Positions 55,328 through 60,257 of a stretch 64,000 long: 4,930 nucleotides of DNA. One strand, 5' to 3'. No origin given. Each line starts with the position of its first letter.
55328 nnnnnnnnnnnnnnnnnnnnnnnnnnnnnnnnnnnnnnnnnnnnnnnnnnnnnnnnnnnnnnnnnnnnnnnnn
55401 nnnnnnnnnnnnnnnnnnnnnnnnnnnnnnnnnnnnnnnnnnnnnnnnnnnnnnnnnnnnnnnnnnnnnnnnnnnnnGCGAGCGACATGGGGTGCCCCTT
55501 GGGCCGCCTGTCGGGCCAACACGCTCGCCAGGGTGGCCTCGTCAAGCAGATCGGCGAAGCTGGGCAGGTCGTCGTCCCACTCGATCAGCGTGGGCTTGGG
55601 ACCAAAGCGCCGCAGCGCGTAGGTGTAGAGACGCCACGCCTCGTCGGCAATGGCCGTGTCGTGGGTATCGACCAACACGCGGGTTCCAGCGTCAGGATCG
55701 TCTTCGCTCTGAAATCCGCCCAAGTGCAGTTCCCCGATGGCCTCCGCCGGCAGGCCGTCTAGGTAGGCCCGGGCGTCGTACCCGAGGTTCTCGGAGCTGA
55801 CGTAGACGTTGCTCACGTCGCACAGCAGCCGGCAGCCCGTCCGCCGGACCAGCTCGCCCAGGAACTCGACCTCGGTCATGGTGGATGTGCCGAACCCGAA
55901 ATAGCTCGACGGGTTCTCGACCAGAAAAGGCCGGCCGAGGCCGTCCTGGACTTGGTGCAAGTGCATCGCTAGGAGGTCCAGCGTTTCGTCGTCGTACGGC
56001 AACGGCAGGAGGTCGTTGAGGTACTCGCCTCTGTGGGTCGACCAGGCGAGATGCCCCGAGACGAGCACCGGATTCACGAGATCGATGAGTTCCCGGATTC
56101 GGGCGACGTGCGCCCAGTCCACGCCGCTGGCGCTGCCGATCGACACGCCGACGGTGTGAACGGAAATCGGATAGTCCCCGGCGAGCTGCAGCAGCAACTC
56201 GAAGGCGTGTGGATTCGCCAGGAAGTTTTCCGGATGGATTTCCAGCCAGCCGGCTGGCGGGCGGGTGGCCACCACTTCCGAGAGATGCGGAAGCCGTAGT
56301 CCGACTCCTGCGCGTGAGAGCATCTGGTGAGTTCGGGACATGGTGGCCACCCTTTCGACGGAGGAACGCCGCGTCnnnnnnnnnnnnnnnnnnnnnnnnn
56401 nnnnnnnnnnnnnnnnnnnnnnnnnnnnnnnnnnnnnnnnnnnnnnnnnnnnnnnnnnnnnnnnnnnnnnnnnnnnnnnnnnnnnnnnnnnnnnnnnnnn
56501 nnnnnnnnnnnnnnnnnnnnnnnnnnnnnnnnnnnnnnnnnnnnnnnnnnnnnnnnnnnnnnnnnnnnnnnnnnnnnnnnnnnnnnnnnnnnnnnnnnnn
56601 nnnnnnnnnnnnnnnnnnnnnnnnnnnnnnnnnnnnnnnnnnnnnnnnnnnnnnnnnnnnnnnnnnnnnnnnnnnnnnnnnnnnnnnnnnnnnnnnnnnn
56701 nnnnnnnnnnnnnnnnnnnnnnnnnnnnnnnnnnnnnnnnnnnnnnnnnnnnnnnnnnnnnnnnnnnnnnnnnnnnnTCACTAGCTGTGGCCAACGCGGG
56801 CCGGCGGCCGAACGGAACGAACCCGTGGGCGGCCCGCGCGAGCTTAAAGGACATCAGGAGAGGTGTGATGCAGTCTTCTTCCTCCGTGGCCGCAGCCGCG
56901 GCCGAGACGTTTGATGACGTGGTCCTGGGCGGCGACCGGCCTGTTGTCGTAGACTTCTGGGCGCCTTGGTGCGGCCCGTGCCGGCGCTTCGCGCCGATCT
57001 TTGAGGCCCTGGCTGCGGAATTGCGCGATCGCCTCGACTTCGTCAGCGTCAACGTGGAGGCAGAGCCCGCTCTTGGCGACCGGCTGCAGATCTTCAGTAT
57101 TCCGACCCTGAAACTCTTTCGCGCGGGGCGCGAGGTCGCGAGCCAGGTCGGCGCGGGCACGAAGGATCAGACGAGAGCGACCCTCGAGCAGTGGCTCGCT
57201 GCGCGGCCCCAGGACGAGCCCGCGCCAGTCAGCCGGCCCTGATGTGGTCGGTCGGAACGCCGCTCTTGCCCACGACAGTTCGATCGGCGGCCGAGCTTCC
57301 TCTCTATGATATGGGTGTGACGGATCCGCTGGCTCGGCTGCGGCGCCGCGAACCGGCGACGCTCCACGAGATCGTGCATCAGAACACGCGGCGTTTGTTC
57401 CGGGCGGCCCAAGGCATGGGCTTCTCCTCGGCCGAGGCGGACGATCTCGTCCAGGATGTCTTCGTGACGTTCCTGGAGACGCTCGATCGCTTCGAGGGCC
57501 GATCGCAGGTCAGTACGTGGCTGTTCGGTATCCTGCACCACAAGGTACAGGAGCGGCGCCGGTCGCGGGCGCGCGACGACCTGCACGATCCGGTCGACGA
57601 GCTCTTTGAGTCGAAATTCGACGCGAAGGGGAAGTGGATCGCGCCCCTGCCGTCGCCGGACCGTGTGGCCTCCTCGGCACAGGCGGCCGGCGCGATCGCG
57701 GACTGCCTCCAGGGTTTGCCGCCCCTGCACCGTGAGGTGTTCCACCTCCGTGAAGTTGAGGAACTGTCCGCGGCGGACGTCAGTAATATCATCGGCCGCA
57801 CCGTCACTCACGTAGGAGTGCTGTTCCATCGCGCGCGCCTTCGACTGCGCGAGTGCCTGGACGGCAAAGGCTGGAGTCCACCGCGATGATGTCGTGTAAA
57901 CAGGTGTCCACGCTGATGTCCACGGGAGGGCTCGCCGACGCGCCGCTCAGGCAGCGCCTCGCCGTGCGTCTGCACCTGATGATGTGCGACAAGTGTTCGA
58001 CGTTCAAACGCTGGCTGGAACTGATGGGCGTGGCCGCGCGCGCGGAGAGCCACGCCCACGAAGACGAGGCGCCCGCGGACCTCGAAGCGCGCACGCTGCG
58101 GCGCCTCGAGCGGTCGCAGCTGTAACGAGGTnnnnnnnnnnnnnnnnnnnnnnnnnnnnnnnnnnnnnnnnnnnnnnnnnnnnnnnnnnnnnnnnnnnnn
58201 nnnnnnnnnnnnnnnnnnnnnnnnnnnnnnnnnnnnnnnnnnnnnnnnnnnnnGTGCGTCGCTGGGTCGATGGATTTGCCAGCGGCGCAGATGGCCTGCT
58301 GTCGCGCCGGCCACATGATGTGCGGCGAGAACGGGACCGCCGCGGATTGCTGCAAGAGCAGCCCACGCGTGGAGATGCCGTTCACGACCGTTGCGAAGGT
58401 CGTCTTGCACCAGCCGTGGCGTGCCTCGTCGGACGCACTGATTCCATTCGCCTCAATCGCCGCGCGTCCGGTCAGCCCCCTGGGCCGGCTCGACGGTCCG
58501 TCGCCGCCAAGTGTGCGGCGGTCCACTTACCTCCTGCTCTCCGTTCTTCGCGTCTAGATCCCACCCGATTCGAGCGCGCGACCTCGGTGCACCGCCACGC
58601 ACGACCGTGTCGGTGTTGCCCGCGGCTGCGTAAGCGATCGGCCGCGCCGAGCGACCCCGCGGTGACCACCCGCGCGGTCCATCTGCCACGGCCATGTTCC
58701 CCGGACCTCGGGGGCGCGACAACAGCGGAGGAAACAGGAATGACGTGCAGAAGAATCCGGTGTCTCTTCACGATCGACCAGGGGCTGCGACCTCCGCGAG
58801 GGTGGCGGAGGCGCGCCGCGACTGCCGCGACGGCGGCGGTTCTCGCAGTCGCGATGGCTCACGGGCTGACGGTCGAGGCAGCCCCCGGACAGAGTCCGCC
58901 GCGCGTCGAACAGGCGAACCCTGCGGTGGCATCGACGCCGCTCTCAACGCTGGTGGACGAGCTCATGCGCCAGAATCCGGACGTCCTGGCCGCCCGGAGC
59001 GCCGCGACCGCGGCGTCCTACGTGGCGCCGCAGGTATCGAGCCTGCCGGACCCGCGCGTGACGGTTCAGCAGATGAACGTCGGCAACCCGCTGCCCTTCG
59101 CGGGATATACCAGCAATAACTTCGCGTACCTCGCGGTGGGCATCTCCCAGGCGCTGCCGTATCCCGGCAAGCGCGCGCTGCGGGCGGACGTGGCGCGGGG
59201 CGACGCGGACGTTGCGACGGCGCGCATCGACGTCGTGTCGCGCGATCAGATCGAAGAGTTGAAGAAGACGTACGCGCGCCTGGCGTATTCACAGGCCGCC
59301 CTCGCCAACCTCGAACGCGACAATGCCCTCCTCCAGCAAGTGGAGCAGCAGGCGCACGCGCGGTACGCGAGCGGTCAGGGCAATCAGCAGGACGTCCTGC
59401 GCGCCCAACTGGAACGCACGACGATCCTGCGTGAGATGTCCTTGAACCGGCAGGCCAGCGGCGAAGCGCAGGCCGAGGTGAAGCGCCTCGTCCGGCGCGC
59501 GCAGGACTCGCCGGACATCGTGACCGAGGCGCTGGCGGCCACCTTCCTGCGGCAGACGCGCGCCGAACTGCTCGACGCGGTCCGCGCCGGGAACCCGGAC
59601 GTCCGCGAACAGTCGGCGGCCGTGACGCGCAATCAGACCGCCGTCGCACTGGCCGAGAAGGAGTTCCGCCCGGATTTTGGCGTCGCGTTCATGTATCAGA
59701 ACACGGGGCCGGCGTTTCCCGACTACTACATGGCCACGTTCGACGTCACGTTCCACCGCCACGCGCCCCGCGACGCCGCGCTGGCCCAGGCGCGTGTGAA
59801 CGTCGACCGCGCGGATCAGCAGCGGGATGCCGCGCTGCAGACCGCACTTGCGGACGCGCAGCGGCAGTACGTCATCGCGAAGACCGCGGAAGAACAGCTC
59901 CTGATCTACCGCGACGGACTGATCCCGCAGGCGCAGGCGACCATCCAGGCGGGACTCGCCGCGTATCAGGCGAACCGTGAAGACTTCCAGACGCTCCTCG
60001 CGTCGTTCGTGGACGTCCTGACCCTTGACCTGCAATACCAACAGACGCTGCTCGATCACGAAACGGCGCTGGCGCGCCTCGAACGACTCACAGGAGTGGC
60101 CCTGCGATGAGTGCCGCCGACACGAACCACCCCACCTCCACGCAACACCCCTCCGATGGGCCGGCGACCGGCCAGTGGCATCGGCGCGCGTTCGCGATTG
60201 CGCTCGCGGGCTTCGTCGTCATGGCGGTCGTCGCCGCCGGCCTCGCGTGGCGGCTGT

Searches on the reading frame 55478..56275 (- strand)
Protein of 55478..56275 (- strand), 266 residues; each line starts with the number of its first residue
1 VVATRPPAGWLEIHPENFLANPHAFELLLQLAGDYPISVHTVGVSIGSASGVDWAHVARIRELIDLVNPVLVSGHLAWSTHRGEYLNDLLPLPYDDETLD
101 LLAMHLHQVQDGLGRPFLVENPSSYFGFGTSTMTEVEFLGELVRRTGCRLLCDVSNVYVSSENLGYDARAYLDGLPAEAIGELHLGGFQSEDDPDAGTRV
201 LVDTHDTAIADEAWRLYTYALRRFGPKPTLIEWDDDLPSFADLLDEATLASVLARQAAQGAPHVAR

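Call 45: search_protein_families(library=pfam, proteins=[window:55478-56275:-], max_evalue=0.001)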
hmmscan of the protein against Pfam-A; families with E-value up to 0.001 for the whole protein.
window:55478-56275:- (266 aa): 1 family
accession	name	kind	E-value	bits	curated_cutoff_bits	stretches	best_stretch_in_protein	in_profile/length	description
PF05114.20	MbnB_TglH_ChrH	-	3.9e-87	292.3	25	1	3-251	16-259/263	RiPP precursor modification enzyme MbnB/TglH/ChrH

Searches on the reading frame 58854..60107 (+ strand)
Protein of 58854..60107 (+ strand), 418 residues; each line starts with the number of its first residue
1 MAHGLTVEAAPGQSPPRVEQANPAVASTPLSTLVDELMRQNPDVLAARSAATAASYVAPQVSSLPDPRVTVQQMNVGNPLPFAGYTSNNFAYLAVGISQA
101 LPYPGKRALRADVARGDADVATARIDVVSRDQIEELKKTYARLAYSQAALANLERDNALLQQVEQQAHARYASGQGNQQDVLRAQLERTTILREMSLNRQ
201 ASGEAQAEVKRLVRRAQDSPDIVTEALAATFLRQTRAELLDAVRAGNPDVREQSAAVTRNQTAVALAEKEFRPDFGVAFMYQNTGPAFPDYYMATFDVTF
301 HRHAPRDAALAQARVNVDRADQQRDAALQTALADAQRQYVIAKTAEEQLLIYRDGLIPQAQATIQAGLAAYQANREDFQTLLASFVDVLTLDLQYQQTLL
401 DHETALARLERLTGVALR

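Call 77: search_protein_families(library=pfam, proteins=[window:58854-60107:+], max_evalue=0.0001)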
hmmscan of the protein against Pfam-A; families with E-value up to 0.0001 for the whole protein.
window:58854-60107:+ (418 aa): 1 family
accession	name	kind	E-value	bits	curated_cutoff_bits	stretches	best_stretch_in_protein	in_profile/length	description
PF02321.23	OEP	-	4.1e-32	111.9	22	2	238-414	3-187/187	Outer membrane efflux protein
